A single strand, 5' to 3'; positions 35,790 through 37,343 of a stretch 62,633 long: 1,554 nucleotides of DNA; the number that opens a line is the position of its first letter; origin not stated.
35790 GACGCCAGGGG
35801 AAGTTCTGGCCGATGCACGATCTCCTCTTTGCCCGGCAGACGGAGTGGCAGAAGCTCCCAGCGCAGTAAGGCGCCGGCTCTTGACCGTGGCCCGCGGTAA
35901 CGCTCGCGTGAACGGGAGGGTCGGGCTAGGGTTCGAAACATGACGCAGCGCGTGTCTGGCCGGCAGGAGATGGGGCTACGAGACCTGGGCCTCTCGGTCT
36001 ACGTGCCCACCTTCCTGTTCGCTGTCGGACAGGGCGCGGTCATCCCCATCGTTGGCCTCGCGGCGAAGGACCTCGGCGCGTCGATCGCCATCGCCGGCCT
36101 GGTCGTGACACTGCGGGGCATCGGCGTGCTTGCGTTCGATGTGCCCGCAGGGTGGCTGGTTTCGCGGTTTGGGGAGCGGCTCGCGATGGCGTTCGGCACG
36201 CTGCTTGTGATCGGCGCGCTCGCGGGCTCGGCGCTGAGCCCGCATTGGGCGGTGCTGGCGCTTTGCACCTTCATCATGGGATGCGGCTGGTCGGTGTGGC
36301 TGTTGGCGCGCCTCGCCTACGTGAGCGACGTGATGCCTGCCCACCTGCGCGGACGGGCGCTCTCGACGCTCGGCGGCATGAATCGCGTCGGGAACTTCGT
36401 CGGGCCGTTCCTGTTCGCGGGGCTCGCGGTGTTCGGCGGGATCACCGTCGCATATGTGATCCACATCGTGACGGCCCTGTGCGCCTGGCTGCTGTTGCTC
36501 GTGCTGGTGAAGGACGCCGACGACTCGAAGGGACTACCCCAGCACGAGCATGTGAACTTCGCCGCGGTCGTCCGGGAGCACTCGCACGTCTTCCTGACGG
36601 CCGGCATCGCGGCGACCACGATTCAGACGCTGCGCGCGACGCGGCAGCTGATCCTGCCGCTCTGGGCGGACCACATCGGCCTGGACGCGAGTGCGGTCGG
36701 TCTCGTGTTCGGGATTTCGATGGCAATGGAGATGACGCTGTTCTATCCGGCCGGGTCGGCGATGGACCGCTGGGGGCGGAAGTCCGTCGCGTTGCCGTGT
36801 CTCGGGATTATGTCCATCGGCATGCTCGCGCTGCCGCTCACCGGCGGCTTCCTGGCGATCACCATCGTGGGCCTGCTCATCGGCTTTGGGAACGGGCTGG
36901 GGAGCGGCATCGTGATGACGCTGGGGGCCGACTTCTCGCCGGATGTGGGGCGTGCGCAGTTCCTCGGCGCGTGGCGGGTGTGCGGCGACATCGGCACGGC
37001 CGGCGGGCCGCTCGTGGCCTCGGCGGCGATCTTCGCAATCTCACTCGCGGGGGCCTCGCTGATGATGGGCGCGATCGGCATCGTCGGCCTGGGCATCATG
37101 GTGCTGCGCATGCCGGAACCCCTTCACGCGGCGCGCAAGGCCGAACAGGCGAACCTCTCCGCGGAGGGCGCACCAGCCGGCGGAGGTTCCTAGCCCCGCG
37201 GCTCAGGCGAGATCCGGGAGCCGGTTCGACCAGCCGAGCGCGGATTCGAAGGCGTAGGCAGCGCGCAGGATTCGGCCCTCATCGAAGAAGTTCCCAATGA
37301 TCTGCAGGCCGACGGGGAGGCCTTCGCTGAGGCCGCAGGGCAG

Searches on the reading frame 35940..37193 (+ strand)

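Call 39: search_protein_families(library=pfam, proteins=[window:35940-37193:+], max_evalue=0.001)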
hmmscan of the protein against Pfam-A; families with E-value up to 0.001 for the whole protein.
window:35940-37193:+ (417 aa): 2 families
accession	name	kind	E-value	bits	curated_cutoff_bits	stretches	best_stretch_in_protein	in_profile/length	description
PF07690.21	MFS_1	-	6e-40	137.7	33.4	2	24-206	5-191/347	Major Facilitator Superfamily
PF00083.30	Sugar_tr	-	1.3e-08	34.6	22.3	1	53-186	49-184/452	Sugar (and other) transporter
